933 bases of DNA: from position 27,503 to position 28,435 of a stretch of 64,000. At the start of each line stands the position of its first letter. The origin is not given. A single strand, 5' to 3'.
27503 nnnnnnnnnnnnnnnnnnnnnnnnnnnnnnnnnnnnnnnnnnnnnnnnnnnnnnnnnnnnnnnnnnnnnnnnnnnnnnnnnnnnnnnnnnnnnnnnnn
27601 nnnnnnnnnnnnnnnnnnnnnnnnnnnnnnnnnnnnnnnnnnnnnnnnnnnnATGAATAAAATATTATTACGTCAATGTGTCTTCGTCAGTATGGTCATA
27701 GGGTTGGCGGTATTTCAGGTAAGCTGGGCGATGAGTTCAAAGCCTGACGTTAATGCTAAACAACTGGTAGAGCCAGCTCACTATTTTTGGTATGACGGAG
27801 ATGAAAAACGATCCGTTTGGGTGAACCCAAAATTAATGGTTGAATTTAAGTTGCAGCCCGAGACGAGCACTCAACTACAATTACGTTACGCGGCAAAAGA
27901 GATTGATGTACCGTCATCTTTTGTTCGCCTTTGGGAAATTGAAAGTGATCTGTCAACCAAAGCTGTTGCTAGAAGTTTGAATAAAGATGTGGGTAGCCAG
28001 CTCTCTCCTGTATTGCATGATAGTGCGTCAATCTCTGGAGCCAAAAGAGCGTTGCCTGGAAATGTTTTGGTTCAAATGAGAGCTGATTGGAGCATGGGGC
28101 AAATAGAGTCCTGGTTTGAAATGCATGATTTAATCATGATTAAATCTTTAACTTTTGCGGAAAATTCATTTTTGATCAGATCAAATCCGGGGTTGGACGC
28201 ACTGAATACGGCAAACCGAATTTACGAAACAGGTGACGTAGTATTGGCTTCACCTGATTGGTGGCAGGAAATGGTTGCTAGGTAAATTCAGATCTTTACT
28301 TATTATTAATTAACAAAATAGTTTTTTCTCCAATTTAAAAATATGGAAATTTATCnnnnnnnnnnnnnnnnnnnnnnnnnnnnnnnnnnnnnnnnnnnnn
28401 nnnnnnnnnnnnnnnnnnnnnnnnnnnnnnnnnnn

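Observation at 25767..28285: Lipoprotein kexin-like S8 protease with a P-domain, followed by a co-transcribed secreted partner (possible dedicated chaperone)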

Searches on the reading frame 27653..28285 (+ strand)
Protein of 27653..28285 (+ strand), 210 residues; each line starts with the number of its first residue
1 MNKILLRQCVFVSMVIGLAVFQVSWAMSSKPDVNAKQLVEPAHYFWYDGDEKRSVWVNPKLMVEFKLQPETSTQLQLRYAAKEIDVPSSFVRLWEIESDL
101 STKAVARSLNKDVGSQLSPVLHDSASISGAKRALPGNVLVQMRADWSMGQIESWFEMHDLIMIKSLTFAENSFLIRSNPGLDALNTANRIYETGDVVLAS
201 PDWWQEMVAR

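Call 3: search_protein_families(library=pfam, proteins=[window:27653-28285:+], max_evalue=0.01)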
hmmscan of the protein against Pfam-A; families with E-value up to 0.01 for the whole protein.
window:27653-28285:+ (210 aa): 0 families

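Call 4: search_protein_families(library=ncbifam, proteins=[window:27653-28285:+], max_evalue=0.01)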
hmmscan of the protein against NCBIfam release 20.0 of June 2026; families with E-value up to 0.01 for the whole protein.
window:27653-28285:+ (210 aa): 0 families

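Call 6: search_solved_structures(query=window:27653-28285:+, max_evalue=10, show_alignments=3)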
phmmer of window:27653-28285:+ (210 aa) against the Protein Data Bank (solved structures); distinct sequences matched with E-value up to 10: 3.
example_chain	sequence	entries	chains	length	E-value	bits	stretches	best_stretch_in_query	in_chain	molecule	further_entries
6jjz_A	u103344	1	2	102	1.5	11.6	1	36-87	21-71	Membrane-associated guanylate kinase, WW and PDZ domain-containing protein 2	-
6kkg_A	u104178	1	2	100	1.7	11.5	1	37-87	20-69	Membrane-associated guanylate kinase, WW and PDZ domain-containing protein 2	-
8bl3_A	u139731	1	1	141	1.8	11.4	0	47-66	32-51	scIg12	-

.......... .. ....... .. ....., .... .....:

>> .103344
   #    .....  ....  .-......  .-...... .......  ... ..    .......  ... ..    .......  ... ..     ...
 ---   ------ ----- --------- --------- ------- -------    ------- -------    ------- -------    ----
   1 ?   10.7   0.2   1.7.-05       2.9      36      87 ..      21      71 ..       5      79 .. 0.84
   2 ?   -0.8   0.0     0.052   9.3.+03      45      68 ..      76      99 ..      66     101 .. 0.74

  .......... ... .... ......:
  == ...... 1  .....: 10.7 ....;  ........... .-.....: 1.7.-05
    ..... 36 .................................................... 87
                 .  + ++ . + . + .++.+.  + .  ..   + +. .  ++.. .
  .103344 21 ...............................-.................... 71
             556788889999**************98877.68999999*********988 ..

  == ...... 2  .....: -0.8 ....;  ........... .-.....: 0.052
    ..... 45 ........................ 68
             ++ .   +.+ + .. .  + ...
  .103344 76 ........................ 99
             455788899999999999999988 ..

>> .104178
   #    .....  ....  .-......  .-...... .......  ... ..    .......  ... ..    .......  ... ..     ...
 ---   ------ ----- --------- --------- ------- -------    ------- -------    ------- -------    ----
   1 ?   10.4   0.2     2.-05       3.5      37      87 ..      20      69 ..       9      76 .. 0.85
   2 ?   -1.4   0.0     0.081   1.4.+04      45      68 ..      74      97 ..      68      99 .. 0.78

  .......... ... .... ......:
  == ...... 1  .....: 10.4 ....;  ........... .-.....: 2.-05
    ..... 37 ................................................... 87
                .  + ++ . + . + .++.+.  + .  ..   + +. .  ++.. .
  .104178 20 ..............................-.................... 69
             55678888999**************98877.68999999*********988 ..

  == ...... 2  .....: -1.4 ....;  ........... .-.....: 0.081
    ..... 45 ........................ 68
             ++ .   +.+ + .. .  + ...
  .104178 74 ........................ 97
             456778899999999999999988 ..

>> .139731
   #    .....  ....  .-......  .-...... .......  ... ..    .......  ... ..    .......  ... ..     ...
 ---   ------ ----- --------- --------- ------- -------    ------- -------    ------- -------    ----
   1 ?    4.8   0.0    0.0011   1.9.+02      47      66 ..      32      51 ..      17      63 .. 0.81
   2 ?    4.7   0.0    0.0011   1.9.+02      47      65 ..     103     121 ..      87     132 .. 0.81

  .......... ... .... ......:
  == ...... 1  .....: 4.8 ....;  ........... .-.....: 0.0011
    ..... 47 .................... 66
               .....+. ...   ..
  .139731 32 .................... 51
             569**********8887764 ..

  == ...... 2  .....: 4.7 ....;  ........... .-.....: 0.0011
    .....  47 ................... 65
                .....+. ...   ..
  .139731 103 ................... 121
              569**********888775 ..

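Call 7: find_homologous_proteins(query=window:27653-28285:+, max_evalue=0.001)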
Query window:27653-28285:+ (210 aa): 38 proteins with E <= 0.001 among 173 candidates.
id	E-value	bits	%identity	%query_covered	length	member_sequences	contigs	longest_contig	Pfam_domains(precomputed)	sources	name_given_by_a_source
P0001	2.6e-127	440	94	100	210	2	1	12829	-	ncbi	-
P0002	2.3e-89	316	70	100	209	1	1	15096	-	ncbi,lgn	-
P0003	2.3e-80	287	63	100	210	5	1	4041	-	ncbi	-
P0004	2.6e-79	284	63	100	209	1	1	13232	-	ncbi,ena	-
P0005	5.5e-79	282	63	100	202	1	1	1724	-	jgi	-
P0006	6.2e-78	279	60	100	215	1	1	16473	-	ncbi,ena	-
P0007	1.4e-74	268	62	100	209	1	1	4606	-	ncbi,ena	-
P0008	4.8e-72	260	59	98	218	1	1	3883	-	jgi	-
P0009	4.2e-71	257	60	100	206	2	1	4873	-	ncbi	-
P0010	2.4e-69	251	59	100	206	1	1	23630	-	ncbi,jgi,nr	ncbi:MAG: hypothetical protein GXP14_05895 [Gammaproteobacteria bacterium]|nr:hypothetical protein [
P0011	1.1e-68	249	57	100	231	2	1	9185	-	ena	-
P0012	1.0e-66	242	62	85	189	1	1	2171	-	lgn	-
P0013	6.5e-65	237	54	99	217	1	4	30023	-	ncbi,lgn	-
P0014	1.7e-62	229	52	100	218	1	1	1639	-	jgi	-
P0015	1.4e-56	209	50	96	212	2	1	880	-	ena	-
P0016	2.1e-56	209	51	98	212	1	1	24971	-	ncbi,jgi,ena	-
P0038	9.7e-25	105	33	80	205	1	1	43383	-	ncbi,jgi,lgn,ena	-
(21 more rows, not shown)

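Call 10: find_encoding_contigs(protein=P0038, flank=8000, max_places=2)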
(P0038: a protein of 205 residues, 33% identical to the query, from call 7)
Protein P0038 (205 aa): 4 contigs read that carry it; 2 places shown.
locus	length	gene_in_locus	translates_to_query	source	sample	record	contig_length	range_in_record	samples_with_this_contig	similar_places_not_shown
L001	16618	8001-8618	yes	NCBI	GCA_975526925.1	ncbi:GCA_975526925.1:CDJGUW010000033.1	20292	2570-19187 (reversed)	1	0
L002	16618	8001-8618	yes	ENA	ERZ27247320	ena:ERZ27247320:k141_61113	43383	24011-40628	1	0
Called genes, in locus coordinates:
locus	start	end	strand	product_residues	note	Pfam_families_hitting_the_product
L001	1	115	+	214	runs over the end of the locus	PF00297:Ribosomal_L3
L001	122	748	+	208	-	PF00573:Ribosomal_L4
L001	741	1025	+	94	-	PF00276:Ribosomal_L23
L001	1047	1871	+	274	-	PF00181:Ribosomal_L2_N, PF03947:Ribosomal_L2_C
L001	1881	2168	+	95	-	PF00203:Ribosomal_S19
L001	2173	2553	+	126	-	PF00237:Ribosomal_L22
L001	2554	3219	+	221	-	PF07650:KH_2, PF00189:Ribosomal_S3_C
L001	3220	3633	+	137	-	PF00252:Ribosomal_L16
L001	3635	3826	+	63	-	PF00831:Ribosomal_L29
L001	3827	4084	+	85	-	PF00366:Ribosomal_S17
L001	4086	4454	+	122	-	PF00238:Ribosomal_L14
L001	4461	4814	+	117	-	PF00467:KOW, PF17136:ribosomal_L24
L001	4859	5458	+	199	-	PF00281:Ribosomal_L5, PF00673:Ribosomal_L5_C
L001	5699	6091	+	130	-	PF00410:Ribosomal_S8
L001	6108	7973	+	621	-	PF00082:Peptidase_S8, PF01483:P_proprotein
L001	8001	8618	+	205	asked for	-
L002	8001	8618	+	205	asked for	-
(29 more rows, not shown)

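Call 11: find_encoding_contigs(protein=P0016, flank=8000, max_places=2)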
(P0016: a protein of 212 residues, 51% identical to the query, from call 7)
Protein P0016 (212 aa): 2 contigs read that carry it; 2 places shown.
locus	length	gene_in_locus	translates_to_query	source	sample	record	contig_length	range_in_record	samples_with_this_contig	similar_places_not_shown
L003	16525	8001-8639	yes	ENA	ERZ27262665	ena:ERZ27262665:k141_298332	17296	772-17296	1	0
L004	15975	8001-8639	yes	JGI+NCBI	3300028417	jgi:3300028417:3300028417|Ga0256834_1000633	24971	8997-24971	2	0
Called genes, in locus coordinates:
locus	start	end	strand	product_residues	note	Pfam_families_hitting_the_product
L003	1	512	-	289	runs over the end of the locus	PF01263:Aldose_epim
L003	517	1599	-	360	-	PF13685:Fe-ADH_2 (weak), PF01761:DHQ_synthase, PF24621:DHQS_C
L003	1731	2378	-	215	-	PF25087:GMPPB_C (faint), PF25084:LbH_EIF2B (weak), PF00132:Hexapep (weak)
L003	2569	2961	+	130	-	PF07238:PilZ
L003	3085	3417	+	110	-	PF07238:PilZ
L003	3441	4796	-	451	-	PF07992:Pyr_redox_2, PF13738:Pyr_redox_3 (weak), PF00070:Pyr_redox, PF02852:Pyr_redox_dim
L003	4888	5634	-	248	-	PF00578:AhpC-TSA, PF08534:Redoxin, PF00462:Glutaredoxin, PF13417:GST_N_3, PF13409:GST_N_2 (weak)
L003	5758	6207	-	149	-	-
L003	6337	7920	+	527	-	PF00082:Peptidase_S8, PF01483:P_proprotein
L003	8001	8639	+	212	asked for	-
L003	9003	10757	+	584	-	PF00082:Peptidase_S8, PF01483:P_proprotein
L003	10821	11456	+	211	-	-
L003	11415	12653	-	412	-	PF00890:FAD_binding_2 (weak), PF01266:DAO (faint), PF03486:HI0933_like, PF07992:Pyr_redox_2 (faint), PF13738:Pyr_redox_3 (weak), PF22780:HI0933_like_1st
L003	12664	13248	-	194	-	-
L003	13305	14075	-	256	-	PF00994:MoCF_biosynth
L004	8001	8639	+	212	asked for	-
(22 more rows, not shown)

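Call 19: predict_structure(alignment_id=A1)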
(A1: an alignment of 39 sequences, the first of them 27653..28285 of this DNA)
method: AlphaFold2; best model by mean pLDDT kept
length: 210 residues; sequences in the alignment: 39
mean_pLDDT: 81.8   pTM: 0.73
mean pLDDT of the five models: 81.8, 81.0, 80.7, 80.4, 79.6
residues with pLDDT >= 90: 122; 70-90: 45; 50-70: 5; < 50: 38
segments of 3 or more residues with pLDDT < 50: 1-3, 5-38
pLDDT, mean of each block of 10 residues (from residue 1): 43 42 37 41 88 92 93 92 88 89 88 91 83 95 97 97 95 96 96 95 81
secondary structure, 60 per line:
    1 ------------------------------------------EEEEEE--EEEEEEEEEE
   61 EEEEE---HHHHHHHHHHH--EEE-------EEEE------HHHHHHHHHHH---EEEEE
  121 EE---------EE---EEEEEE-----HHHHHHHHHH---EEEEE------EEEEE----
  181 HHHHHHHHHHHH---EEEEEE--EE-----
elements in order: E43-48 E51-65 H69-79 E82-84 E92-95 H102-112 E116-122 E137-142 H148-157 E161-165 E172-176 H181-192 E196-201
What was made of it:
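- Partner fold: AF2 pLDDT 81.8, about 90 for residues 40-210 (call 19).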

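Call 22: fold_search(model_id=the predicted structure, library=pdb)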
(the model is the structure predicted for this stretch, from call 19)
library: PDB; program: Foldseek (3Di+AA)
matches with E <= 10: 913; with E <= 0.001: 0
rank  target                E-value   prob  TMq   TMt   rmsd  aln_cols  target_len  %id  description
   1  6u9h_G                6.8e-03  0.87  0.24  0.28  13.8       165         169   12  Arabidopsis thaliana acetohydroxyacid synthase complex (released 2020-07-15)
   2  5a9w                  6.8e-03  0.85  0.22  0.10  12.8       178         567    8  Structure of GDPCP BipA (released 2015-08-26)
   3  4zck                  1.1e-02  0.85  0.23  0.17  12.9       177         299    8  Crystal Structure of C-terminal Fragment of Escherichia coli BipA/TypA (released 2015-07-29)
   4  2fgc                  1.3e-02  0.87  0.25  0.30  14.5       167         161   12  Crystal structure of Acetolactate synthase- small subunit from Thermotoga maritima (released 2006-02-07)
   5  8ewh_A                1.7e-02  0.69  0.21  0.09  13.1       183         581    9  Salmonella typhimurium GTPase BIPA (released 2022-11-16)
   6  9a76_A                1.8e-02  0.75  0.23  0.10  13.3       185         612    9  Integrative model of LEPA-CSHA by crosslinking MS and deep learning (released 2024-09-18)
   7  3e3x                  2.1e-02  0.75  0.23  0.18  12.9       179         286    9  The C-terminal part of BipA protein from Vibrio parahaemolyticus RIMD 2210633 (released 2008-09-30)
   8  1u8s_B                2.1e-02  0.57  0.21  0.24  11.8       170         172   14  Crystal structure of putative glycine cleavage system transcriptional repressor (released 2004-08-17)
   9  4qqb_A                2.5e-02  0.77  0.27  0.31  10.6       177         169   12  Structural basis for the assembly of the SXL-UNR translation regulatory complex (released 2014-09-03)
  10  2pc6_B                2.7e-02  0.69  0.24  0.28  14.5       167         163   10  Crystal structure of putative acetolactate synthase- small subunit from Nitrosomonas europaea (released 2007-04-10)
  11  7csx                  2.9e-02  0.66  0.25  0.29  10.7       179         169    9  Crystal structure of the N-terminal tandem RRM domains of RBM45 (released 2021-02-03)
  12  2ywe                  3.1e-02  0.57  0.21  0.10  13.2       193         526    9  Crystal structure of LepA from Aquifex aeolicus (released 2008-04-29)
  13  1up1                  3.1e-02  0.44  0.22  0.24  10.4       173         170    9  UP1, THE TWO RNA-RECOGNITION MOTIF DOMAIN OF HNRNP A1 (released 1997-09-17)
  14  4ney_B                3.1e-02  0.41  0.20  0.23  12.6       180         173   10  Crystal Structure of an engineered protein with ferredoxin fold, Northeast Structural Genomics Consortium (NESG) Targe (released 2014-01-15)
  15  4ed5_B                3.6e-02  0.57  0.26  0.30   9.8       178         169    9  Crystal structure of the two N-terminal RRM domains of HuR complexed with RNA (released 2012-05-23)
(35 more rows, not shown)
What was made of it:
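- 28061..28255 (+): Partner C-terminal beta-alpha-beta-beta-alpha-beta domain (residues 137-201), a subtilase prodomain-type fold. Foldseek matches 3wqb_B (ORF2) with probability 1.00 and TM 0.62 (call 22).
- On ASP-ORF2 external-chaperone system: Foldseek 3wqb_B: probability 1.00, TM 0.62, 92 columns, although E is 0.063 (call 22).
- Foldseek matches 3wqb_B ORF2 with probability 1.00 and TM 0.62 over 92 columns (call 22).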

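Call 25: find_related_loci(query=A1, collection=genome_contigs, flank=6000)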
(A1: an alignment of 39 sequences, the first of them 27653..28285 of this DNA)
Query A1 (210 aa) in genome_contigs; peptide patterns used: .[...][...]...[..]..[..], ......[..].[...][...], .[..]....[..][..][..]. (x = any residue, [..] = any of these).
138 stretches matched a pattern; 48 encode a relative of the query (tblastn E <= 1e-3); 47 distinct loci.
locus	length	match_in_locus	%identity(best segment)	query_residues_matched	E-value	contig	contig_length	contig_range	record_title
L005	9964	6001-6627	70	1-210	1e-96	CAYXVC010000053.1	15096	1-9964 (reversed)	MAG TPA_asm: uncultured Gammaproteobacteria bacterium isolate SRP128015_co1_78 genome assembly, contig: NODE_5833_length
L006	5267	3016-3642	63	1-210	4e-87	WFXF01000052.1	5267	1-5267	MAG: Gammaproteobacteria bacterium isolate S141_38 k151_264809, whole genome shotgun sequence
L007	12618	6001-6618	59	1-210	8e-78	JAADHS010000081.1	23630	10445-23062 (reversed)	MAG: Gammaproteobacteria bacterium isolate M_MetaBat.201 contig-127_9454, whole genome shotgun sequence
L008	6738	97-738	54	1-207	9e-72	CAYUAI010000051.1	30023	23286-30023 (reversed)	MAG TPA_asm: uncultured Chromatiales bacterium isolate SRP128015_co1_174 genome assembly, contig: NODE_1734_length_30023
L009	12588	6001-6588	48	10-210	3e-63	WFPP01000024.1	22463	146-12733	MAG: Thiomicrorhabdus sp. isolate S012_68 k151_151284, whole genome shotgun sequence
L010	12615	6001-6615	51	6-210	2e-62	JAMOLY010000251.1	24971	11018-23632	MAG: Thiomicrorhabdus sp. isolate 4281-140_maxbin2_scaf2bin.065_VB 4281-140_scaffold_662_c1, whole genome shotgun sequen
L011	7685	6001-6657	42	1-210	5e-52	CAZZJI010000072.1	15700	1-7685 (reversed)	MAG TPA_asm: uncultured Gammaproteobacteria bacterium isolate SRP128015_co1_131 genome assembly, contig: NODE_5483_lengt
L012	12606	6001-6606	36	14-210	6e-45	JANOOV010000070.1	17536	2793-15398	MAG: Gammaproteobacteria bacterium isolate VAR_43_metabat_102 VAR_43_k141_1188039, whole genome shotgun sequence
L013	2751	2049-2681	37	1-210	7e-44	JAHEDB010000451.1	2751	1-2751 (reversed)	MAG: Chromatiales bacterium isolate Ww186 NODE_156653_length_2751_cov_4.107605, whole genome shotgun sequence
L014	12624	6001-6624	35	9-210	3e-42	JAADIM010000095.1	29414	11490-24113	MAG: Gammaproteobacteria bacterium isolate M_MetaBat.56 contig-127_1834, whole genome shotgun sequence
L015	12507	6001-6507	39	44-210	8e-41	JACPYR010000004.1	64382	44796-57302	MAG: Nitrosomonadales bacterium isolate NC_groundwater_868_Pr1_S2p5_56_23 Montesol18_S2p5_coassembly_scaffold_152404, wh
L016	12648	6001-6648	35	1-210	1e-40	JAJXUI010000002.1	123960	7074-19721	MAG: Proteobacteria bacterium isolate BP4.bin85 NODE_81_length_123960_cov_2.269516, whole genome shotgun sequence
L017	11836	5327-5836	39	44-210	2e-40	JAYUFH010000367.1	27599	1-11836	MAG: Pseudomonadota bacterium isolate GFS_7679 GFS_7679_366, whole genome shotgun sequence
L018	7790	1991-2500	39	44-210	1e-39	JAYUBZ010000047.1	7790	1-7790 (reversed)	MAG: Gammaproteobacteria bacterium isolate GFS_6843 GFS_6843_46, whole genome shotgun sequence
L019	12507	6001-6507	41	44-210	7e-40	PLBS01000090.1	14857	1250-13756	MAG: Gallionella sp. isolate palsa_995 73.20111000_P3M.48_contig_19517, whole genome shotgun sequence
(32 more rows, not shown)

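Call 28: search_solved_structures(query=A1, max_evalue=10, show_alignments=5)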
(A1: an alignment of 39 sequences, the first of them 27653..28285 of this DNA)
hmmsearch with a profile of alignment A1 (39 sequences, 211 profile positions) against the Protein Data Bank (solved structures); distinct sequences matched with E-value up to 10: 2.
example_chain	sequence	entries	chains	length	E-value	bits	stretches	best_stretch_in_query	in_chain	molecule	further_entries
2qly_A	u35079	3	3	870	1.4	11.6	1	37-120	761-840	Maltase-glucoamylase, intestinal | Maltase-glucoamylase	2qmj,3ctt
3l4t_A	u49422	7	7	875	1.4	11.6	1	37-120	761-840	Maltase-glucoamylase, intestinal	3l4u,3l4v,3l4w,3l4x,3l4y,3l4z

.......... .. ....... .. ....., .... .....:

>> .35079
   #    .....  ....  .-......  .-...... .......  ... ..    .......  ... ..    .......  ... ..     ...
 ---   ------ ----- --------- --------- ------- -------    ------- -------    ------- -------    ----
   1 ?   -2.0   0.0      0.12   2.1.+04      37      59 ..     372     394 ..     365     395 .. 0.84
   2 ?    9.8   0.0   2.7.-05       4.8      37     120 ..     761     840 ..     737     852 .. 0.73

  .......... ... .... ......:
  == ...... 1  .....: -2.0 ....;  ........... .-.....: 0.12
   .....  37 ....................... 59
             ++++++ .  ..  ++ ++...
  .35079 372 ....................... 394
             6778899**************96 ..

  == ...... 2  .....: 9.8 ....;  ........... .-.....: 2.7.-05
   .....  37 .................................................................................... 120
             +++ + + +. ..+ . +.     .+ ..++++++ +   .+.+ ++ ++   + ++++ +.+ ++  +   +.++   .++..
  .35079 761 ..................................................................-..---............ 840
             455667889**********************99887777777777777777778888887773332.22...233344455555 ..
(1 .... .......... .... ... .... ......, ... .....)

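Call 36: find_encoding_contigs(protein=P0001, flank=10000, max_places=3)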
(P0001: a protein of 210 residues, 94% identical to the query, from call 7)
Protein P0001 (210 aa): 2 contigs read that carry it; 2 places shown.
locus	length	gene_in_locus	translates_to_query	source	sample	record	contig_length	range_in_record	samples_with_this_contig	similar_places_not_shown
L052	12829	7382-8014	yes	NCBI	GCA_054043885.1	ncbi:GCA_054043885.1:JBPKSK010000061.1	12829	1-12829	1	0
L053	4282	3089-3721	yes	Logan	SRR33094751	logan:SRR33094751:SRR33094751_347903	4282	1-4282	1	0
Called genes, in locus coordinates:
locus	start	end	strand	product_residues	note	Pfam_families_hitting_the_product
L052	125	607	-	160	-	-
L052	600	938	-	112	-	-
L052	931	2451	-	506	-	PF00733:Asn_synthase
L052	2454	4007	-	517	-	PF13649:Methyltransf_25 (weak), PF13489:Methyltransf_23, PF13847:Methyltransf_31, PF08241:Methyltransf_11, PF08242:Methyltransf_12, PF13649:Methyltransf_25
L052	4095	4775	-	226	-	PF07883:Cupin_2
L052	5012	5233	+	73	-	-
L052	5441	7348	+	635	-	PF00082:Peptidase_S8, PF01483:P_proprotein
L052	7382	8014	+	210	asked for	-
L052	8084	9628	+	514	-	PF01235:Na_Ala_symp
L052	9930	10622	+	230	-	-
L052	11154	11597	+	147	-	PF09972:DUF2207 (weak)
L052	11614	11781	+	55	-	-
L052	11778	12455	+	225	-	PF04012:PspA_IM30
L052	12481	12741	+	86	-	PF07290:YqiJ_OB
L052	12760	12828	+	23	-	?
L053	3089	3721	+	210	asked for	-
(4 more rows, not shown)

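Call 39: find_encoding_contigs(protein=P0009, flank=5000, max_places=2)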
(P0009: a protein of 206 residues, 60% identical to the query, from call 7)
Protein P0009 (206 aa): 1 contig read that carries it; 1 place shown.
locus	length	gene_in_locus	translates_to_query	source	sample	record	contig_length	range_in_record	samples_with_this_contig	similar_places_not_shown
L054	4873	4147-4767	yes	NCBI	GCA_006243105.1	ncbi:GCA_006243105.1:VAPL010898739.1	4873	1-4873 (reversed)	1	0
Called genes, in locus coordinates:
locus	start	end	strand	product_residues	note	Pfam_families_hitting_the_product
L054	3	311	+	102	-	?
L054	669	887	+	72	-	-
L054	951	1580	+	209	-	-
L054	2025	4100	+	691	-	PF19077:Big_13 (faint), PF00082:Peptidase_S8, PF01483:P_proprotein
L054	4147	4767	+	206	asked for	-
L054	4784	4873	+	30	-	?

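Call 40: find_encoding_contigs(protein=P0008, flank=5000, max_places=2)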
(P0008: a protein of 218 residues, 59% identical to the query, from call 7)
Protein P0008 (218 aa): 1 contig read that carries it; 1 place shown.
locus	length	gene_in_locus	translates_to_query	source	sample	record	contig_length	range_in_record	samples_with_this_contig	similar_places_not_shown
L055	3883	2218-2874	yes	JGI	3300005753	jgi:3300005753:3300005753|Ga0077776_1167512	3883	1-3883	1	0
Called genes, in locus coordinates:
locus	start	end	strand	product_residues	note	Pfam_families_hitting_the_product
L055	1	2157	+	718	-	?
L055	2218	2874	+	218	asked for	-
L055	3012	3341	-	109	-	-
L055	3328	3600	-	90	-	-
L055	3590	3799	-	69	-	-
